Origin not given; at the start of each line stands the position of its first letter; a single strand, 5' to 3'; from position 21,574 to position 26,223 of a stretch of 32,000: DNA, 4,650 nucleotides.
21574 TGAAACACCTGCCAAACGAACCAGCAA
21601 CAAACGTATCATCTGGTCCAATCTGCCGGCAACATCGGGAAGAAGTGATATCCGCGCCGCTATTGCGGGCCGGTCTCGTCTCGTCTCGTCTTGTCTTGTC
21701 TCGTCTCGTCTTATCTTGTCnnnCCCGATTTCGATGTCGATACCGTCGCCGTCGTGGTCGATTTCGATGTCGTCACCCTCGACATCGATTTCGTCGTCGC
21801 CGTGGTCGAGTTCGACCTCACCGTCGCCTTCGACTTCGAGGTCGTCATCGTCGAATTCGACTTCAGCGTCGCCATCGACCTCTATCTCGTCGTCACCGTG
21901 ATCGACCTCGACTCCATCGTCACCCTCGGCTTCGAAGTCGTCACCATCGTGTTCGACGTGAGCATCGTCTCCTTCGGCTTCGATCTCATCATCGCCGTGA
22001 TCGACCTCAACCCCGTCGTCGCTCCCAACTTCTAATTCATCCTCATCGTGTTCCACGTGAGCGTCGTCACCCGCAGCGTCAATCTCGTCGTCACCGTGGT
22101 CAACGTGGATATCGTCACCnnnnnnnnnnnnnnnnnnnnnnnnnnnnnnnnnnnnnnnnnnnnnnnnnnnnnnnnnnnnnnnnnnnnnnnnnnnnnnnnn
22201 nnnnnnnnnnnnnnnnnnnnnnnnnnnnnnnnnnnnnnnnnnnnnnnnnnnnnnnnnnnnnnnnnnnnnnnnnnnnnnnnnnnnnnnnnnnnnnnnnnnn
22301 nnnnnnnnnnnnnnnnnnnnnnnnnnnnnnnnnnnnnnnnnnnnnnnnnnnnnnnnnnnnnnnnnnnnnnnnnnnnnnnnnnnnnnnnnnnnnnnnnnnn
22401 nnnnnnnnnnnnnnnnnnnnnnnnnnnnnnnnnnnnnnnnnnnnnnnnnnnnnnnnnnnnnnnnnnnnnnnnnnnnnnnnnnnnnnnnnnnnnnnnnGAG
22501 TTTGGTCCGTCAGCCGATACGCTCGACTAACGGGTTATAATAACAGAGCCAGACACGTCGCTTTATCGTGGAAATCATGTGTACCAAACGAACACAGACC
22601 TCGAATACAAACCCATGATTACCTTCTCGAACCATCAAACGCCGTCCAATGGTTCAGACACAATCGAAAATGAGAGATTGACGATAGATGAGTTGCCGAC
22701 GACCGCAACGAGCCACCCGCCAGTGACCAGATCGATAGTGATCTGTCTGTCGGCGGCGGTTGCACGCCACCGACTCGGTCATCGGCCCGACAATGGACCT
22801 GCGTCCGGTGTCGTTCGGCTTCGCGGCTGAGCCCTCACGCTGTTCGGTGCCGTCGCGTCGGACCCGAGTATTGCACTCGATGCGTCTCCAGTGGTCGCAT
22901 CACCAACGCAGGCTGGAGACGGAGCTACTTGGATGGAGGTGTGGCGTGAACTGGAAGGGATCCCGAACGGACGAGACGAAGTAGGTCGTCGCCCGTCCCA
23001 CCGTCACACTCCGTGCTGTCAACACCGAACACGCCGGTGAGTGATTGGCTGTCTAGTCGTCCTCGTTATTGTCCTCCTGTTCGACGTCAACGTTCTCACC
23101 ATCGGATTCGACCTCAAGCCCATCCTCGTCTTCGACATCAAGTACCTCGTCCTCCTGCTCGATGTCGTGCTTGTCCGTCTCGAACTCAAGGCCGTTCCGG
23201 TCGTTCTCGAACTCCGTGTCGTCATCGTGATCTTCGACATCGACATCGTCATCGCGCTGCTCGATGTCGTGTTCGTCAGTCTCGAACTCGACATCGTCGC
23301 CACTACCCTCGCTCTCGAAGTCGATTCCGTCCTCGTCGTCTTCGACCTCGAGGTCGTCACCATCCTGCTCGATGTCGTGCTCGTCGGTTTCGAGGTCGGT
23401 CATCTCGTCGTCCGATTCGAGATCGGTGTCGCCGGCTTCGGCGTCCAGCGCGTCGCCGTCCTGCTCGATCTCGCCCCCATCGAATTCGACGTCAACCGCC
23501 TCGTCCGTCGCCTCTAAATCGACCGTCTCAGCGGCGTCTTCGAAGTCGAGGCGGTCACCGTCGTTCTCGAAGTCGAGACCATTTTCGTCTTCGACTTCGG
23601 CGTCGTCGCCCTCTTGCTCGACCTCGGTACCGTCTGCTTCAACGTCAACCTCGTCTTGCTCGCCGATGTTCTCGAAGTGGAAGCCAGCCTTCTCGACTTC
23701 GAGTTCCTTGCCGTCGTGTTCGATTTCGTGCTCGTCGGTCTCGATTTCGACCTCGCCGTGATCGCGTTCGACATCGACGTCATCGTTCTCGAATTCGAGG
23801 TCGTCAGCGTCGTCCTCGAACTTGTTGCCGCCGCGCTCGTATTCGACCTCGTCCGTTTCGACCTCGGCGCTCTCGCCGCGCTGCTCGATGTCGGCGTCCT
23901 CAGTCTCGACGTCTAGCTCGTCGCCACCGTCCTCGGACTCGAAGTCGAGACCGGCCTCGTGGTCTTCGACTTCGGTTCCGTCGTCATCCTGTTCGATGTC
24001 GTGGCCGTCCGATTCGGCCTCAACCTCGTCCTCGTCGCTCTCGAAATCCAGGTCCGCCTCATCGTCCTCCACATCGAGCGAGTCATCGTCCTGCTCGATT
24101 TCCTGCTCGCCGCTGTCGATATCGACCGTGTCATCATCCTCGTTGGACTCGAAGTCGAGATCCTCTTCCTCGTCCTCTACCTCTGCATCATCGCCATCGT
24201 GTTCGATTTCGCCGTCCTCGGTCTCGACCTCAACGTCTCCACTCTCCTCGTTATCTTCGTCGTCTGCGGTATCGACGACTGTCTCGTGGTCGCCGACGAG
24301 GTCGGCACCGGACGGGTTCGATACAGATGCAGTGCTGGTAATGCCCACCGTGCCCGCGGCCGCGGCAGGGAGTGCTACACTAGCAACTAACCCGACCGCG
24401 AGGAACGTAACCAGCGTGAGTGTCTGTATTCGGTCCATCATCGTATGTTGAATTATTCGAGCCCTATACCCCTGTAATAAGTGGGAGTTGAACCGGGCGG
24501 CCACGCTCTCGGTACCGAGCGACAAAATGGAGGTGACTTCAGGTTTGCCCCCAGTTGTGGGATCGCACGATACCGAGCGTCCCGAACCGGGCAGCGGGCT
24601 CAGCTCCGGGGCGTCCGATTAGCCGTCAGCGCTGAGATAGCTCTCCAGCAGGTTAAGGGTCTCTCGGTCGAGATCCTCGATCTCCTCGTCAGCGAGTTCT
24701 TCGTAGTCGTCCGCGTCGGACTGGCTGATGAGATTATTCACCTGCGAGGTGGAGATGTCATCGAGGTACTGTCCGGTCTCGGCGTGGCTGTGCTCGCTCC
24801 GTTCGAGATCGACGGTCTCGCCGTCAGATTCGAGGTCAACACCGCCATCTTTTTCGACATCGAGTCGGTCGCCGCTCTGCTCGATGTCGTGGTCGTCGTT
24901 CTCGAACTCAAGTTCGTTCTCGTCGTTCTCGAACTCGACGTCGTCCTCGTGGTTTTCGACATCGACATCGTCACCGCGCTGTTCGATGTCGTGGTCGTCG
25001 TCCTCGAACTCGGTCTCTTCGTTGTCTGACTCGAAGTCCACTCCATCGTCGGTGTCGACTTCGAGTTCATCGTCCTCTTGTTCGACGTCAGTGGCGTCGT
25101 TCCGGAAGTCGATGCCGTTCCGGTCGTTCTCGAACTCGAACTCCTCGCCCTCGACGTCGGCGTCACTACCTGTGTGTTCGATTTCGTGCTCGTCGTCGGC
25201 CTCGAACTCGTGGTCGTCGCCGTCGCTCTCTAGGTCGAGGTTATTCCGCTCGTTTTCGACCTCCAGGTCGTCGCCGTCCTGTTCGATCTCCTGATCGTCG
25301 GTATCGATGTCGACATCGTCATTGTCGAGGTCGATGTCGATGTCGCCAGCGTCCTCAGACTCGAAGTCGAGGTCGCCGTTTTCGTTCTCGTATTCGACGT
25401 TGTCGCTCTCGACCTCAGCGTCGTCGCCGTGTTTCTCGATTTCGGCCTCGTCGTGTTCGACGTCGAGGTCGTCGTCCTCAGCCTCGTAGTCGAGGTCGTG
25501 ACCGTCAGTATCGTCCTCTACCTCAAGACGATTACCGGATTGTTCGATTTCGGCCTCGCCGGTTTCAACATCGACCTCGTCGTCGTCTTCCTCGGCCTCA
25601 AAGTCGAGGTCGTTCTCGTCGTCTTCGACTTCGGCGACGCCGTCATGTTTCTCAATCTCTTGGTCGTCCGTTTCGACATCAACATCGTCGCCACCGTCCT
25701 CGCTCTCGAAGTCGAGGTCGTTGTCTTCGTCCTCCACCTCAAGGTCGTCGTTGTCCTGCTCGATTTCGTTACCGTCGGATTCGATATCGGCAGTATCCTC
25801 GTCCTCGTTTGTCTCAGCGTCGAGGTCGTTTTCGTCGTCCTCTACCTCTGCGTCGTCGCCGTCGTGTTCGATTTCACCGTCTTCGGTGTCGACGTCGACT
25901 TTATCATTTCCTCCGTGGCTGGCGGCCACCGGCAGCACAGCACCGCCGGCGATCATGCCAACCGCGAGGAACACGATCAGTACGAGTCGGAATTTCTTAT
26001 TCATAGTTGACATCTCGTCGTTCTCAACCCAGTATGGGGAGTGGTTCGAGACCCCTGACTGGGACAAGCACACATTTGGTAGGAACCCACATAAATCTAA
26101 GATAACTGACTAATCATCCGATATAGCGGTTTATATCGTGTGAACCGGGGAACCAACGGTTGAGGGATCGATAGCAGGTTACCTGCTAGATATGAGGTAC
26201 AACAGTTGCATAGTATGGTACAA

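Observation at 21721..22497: Type C member: reduced-alphabet acidic repeat protein with His on every second strand-like unit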

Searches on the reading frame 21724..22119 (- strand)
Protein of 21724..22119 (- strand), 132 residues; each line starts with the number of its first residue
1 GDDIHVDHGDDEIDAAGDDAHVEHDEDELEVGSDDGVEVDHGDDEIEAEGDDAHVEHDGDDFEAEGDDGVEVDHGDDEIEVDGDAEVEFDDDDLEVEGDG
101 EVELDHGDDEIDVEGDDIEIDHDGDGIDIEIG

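Call 65: predict_structure(alignment_id=A5)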
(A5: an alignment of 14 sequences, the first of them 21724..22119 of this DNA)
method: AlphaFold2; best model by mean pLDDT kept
length: 132 residues; sequences in the alignment: 14
mean_pLDDT: 60.5   pTM: 0.50
mean pLDDT of the five models: 60.5, 59.4, 47.0, 41.3, 40.4
residues with pLDDT >= 90: 0; 70-90: 24; 50-70: 76; < 50: 32
segments of 3 or more residues with pLDDT < 50: 1-8, 10-16, 18-34
pLDDT, mean of each block of 10 residues (from residue 1): 41 46 44 55 64 64 69 69 72 69 65 67 61 62
secondary structure, 60 per line:
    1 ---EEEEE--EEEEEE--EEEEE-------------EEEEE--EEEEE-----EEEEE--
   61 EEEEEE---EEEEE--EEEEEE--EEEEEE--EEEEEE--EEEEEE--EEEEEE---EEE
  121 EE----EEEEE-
elements in order: E4-8 E11-16 E19-23 E37-41 E44-48 E54-58 E61-66 E70-74 E77-82 E85-90 E93-98 E101-106 E109-114 E118-122 E127-131
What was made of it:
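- On VgrG / gp5 beta-helix (PF10106 DUF2345; NF041249 TssI): The monomer model is an antiparallel meander at pLDDT ~60 (call 65).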

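Call 68: fold_search(model_id=the predicted structure, library=pdb)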
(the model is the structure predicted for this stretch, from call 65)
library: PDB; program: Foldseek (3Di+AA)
matches with E <= 10: 97; with E <= 0.001: 0
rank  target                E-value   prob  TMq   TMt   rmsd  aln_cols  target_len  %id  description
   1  4m0h_A                1.1e-01  0.87  0.34  0.23   9.6       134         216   13  Crystal structure of a putative anti-sigma factor (BDI_1681) from Parabacteroides distasonis ATCC 8503 at 2.50 A resol (released 2013-10-16)
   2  4m0h_B                1.5e-01  0.75  0.32  0.22   9.8       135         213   12  Crystal structure of a putative anti-sigma factor (BDI_1681) from Parabacteroides distasonis ATCC 8503 at 2.50 A resol (released 2013-10-16)
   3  4m0n                  2.1e-01  0.69  0.32  0.23   9.4       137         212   14  Crystal structure of a putative anti-sigma factor (BDI_1681) from Parabacteroides distasonis ATCC 8503 at 1.65 A resolut (released 2013-10-16)
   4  6ovk_R                7.8e-01  0.38  0.33  0.23  10.4       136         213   10  Crystal Structure of the Pseudomonas capeferrum Anti-sigma Regulator PupR C-terminal Cell-surface Signaling Domain in  (released 2020-03-04)
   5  4ld3_A                1.3e+00  0.11  0.21  0.19  14.7       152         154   13  Structural analysis of the microcephaly protein CPAP G-box domain suggests a role in centriole elongation. (released 2013-09-04)
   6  5zm6_B                1.4e+00  0.38  0.34  0.14  11.5       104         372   10  Crystal structure of ORP1-ORD in complex with PI(4,5)P2 (released 2019-02-27)
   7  5zm8_B                1.6e+00  0.41  0.35  0.12  10.9       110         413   10  Crystal structure of ORP2-ORD in complex with PI(4,5)P2 (released 2019-01-02)
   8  2ol6                  1.6e+00  0.08  0.24  0.17  11.7       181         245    9  The crystal structure of OspA mutant (released 2007-12-11)
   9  7sqc_7B               1.7e+00  0.11  0.25  0.25  10.8       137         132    7  Ciliary C1 central pair apparatus isolated from Chlamydomonas reinhardtii (released 2022-04-13)
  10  4bxq                  1.7e+00  0.08  0.21  0.18  10.9       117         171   17  Structure of the E1021V mutant of the TCP10 domain of Danio rerio CPAP (released 2013-09-25)
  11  1cb8_A                1.8e+00  0.35  0.33  0.08   8.1        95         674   10  CHONDROITINASE AC LYASE FROM FLAVOBACTERIUM HEPARINUM (released 1999-05-14)
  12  5zm7                  1.8e+00  0.33  0.33  0.13  11.7       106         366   11  Crystal structure of ORP1-ORD in complex with cholesterol at 3.4 A resolution (released 2019-02-27)
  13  5kew_B                1.8e+00  0.12  0.23  0.23  10.7       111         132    8  Vibrio parahaemolyticus VtrA/VtrC complex bound to the bile salt taurodeoxycholate (released 2016-07-20)
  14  4bxr_A                1.8e+00  0.08  0.21  0.17  10.9       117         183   16  Structure of the wild-type TCP10 domain of Danio rerio CPAP in complex with a peptide of Danio rerio STIL (released 2013-09-25)
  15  6mit_C                2.2e+00  0.23  0.35  0.28   5.3       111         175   16  LptBFGC from Enterobacter cloacae (released 2019-03-27)
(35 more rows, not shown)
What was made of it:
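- Closest known: Single-layer or meander beta-sheet proteins. Same: These are the weak Foldseek neighbours of the model (call 68).
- Foldseek found nothing better than E = 0.1 (call 68). Its weak Foldseek neighbours are FecR-like, CPAP G-box, OspA and LptA folds (call 68).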

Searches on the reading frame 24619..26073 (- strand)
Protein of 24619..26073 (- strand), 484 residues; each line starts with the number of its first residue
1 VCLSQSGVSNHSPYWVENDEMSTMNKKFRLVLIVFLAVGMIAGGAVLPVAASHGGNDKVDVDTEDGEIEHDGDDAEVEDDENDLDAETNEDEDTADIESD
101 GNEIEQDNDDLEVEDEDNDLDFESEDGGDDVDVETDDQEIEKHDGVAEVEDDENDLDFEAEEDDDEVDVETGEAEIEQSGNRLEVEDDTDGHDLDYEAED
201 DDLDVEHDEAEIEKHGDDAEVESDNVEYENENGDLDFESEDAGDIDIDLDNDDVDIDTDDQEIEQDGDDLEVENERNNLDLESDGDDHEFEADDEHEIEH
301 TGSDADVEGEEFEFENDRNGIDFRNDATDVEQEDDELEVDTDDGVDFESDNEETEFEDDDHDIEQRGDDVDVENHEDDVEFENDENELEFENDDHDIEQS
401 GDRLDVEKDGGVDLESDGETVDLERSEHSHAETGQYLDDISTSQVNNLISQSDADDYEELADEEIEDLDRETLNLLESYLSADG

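Call 5: search_protein_families(library=pfam, proteins=[window:24619-26073:-], max_evalue=1)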
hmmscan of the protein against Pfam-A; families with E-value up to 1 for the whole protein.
window:24619-26073:- (484 aa): 1 family
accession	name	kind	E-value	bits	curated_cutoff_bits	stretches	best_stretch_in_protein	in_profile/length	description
PF04773.18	FecR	-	0.03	15.2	24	0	42-87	47-90/97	FecR protein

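Call 6: search_protein_families(library=ncbifam, proteins=[window:24619-26073:-], max_evalue=1)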
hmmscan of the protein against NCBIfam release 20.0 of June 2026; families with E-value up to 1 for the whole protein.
window:24619-26073:- (484 aa): 0 families

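Call 50: search_solved_structures(query=window:24619-26073:-, max_evalue=10)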
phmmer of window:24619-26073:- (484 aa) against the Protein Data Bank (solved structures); distinct sequences matched with E-value up to 10: 0.

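Call 84: search_protein_families(library=padloc, proteins=[window:24619-26073:-], max_evalue=0.01)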
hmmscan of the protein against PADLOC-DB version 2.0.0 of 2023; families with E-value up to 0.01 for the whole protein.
window:24619-26073:- (484 aa): 0 families

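Call 85: search_protein_families(library=phrogs, proteins=[window:24619-26073:-], max_evalue=0.01)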
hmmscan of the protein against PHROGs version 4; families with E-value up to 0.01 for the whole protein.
window:24619-26073:- (484 aa): 1 family
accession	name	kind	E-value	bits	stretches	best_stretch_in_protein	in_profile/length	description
phrog_1938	-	unknown function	0.01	16.7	0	24-179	1-135/190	-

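Call 91: search_dna_similar(query=window:24619-26073:-, collection=plasmids, mode=protein, max_rows=40, max_evalue=0.00001)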
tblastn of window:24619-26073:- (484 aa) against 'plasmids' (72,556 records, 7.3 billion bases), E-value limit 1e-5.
Records with a match: 2; places in all: 6; records where one place covers at least 80% of the query: 0.
Best place of each record, by identity: 60-80% 2.
By first word of the organism name: Haloferax 2.
By predicted mobility (MOB-suite, as given by PLSDB): non-mobilizable 2.
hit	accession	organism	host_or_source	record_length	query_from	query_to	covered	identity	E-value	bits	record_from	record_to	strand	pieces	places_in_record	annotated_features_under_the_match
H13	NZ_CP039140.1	Haloferax mediterranei ATCC 33500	Cell culture,Spain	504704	1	483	79%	65.7%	5e-24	186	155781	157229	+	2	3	hypothetical protein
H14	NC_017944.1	Haloferax mediterranei ATCC 33500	-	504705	1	483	79%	65.7%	5e-24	186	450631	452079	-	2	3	hypothetical protein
